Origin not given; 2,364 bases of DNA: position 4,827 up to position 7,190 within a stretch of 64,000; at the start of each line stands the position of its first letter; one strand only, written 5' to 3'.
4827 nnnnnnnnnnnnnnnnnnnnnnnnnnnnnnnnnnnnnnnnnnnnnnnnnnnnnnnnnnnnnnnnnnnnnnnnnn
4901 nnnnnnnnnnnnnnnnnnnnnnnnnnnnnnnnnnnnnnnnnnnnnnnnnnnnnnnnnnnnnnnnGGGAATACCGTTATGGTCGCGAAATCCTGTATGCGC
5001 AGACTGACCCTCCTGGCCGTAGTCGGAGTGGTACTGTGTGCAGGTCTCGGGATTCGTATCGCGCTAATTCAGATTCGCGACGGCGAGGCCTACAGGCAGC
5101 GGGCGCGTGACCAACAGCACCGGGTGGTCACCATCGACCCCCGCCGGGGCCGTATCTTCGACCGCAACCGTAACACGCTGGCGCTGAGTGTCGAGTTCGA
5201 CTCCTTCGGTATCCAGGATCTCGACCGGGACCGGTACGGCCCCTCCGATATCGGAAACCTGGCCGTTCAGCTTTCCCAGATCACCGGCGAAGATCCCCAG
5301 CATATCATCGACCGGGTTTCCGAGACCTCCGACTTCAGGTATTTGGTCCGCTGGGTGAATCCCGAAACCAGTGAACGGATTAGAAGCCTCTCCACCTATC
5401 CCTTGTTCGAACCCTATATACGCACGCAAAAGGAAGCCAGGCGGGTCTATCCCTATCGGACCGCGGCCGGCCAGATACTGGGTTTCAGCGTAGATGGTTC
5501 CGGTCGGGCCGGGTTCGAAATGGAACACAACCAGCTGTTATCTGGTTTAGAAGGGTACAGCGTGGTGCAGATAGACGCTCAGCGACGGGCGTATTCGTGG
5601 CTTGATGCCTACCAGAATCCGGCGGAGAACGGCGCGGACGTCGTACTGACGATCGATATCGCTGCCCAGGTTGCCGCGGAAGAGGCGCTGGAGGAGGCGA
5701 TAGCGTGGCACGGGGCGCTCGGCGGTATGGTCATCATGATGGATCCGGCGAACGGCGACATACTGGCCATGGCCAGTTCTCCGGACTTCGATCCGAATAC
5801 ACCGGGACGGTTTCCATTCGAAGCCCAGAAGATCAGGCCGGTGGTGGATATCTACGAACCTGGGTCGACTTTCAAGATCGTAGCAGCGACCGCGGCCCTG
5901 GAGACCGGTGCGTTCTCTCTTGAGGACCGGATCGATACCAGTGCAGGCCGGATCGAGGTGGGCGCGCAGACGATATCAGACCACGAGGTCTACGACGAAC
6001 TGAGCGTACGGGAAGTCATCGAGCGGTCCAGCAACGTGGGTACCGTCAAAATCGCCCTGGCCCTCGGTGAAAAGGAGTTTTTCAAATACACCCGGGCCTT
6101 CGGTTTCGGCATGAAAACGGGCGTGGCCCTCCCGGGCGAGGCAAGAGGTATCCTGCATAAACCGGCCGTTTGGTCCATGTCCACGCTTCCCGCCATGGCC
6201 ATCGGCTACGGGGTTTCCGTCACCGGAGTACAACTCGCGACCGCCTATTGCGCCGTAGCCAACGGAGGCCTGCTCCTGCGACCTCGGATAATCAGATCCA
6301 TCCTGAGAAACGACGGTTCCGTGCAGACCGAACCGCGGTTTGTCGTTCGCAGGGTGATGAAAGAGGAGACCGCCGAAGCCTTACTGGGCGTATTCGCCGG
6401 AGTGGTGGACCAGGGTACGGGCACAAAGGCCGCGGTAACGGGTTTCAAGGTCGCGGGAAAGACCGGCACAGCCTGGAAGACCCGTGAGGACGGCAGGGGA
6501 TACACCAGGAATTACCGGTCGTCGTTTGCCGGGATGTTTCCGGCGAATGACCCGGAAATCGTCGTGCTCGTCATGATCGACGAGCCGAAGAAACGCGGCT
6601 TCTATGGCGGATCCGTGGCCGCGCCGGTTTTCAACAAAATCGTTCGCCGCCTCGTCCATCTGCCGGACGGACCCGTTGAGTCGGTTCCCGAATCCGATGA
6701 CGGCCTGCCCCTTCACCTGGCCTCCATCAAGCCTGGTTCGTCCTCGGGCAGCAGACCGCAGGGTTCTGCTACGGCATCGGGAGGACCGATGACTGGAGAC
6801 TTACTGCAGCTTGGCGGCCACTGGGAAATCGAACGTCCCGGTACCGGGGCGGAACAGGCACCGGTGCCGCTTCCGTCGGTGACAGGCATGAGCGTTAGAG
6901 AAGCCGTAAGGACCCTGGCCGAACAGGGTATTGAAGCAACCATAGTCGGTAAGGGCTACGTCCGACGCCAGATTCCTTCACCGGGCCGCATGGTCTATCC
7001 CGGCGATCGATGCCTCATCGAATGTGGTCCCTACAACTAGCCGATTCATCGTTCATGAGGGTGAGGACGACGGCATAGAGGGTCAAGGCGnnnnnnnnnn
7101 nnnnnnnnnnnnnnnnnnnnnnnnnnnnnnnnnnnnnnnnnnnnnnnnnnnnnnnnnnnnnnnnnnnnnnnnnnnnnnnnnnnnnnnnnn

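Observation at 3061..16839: Minimal dcw cluster: mraY, murD, murG and ddl are missing from their canonical slots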

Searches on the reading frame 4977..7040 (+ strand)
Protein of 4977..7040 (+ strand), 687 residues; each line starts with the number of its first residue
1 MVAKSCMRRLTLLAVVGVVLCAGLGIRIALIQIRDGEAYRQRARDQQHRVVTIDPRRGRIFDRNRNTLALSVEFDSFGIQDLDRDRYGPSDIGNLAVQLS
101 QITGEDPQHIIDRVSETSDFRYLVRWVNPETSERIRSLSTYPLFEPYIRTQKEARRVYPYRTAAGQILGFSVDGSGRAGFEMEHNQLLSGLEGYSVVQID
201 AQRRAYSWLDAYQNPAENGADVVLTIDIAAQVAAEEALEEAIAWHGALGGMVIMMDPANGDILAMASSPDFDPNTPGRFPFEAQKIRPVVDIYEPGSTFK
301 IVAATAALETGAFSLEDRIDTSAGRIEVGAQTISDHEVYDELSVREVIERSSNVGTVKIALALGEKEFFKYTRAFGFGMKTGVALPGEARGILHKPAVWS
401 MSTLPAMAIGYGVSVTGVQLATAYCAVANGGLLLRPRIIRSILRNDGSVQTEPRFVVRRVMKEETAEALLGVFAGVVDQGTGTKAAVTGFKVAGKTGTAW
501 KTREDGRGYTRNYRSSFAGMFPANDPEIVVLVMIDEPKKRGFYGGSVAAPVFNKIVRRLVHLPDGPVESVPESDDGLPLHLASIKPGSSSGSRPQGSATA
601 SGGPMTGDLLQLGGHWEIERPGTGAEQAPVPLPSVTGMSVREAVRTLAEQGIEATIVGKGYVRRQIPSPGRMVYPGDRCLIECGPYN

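Call 3: search_protein_families(library=pfam, proteins=[window:4977-7040:+])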
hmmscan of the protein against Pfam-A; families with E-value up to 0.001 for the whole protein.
window:4977-7040:+ (687 aa): 3 families
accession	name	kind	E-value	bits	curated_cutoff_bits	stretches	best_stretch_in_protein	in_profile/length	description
PF00905.27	Transpeptidase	-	6.3e-75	252.6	22.1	1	250-556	1-298/299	Penicillin binding protein transpeptidase domain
PF03793.24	PASTA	-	5e-09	36.4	23.2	1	631-677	2-56/64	PASTA domain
PF03717.20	PBP_dimer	-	6.1e-08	33.7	24.4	1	53-170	2-122/180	Penicillin-binding Protein dimerisation domain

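Call 4: search_protein_families(library=ncbifam, proteins=[window:4977-7040:+])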
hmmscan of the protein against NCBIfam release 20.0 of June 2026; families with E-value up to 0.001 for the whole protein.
window:4977-7040:+ (687 aa): 26 families (the best 25 are shown)
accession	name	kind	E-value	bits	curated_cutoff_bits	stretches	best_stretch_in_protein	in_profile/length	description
TIGR02214.1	spoVD_pbp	equivalog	4.5e-125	418.4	688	1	11-559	3-554/636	stage V sporulation protein D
NF053573.1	PBP2_PenA_Neis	exception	9.5e-96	321.6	1105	1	9-556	27-557/572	peptidoglycan D,D-transpeptidase PBP2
TIGR03423.1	pbp2_mrdA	equivalog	1.1e-87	295.1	455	1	8-560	1-591/593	penicillin-binding protein 2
NF011685.0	PRK15105.1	subfamily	2e-73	247.9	737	1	9-557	23-555/588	peptidoglycan glycosyltransferase FtsI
NF038271.1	strep_PBP2X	exception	1.8e-42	145.5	1050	1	175-553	212-610/750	penicillin-binding protein PBP2X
TIGR02074.1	PBP_1a_fam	subfamily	4.9e-35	121.3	508.75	1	212-514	216-499/535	PBP1A family penicillin-binding protein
NF051842.1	PBP4_5_Efaec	equivalog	1.4e-32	112.9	700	1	50-540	158-651/668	penicillin-binding protein PBP4(5)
NF038278.1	strep_PBP2B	exception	8.1e-24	84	975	2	175-535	262-653/678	penicillin-binding protein PBP2B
NF008061.0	PRK10795.1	equivalog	1.4e-22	80.1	962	2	175-499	206-549/634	peptidoglycan DD-transpeptidase MrdA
NF051885.1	tranpepglycosPbpC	equivalog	1.7e-17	63.3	900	1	220-513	290-559/632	multimodular transpeptidase-transglycosylase PbpC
NF038272.1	strep_PBP1A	exception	3.4e-15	55.4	1075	1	296-513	367-573/658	penicillin-binding protein PBP1A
NF038276.1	strep_PBP2A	exception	1.1e-14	53.7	1100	1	294-499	393-579/716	penicillin-binding protein PBP2A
TIGR02071.1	PBP_1b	equivalog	3e-12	45.5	717.75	1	216-504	366-639/729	penicillin-binding protein 1B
TIGR02073.1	PBP_1c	equivalog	4e-09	35.6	494.2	1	213-513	235-509/728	penicillin-binding protein 1C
NF000237.1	MECA_PBP2A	equivalog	4.5e-08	31.8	750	1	176-441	279-552/668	PBP2a family beta-lactam-resistant peptidoglycan transpeptidase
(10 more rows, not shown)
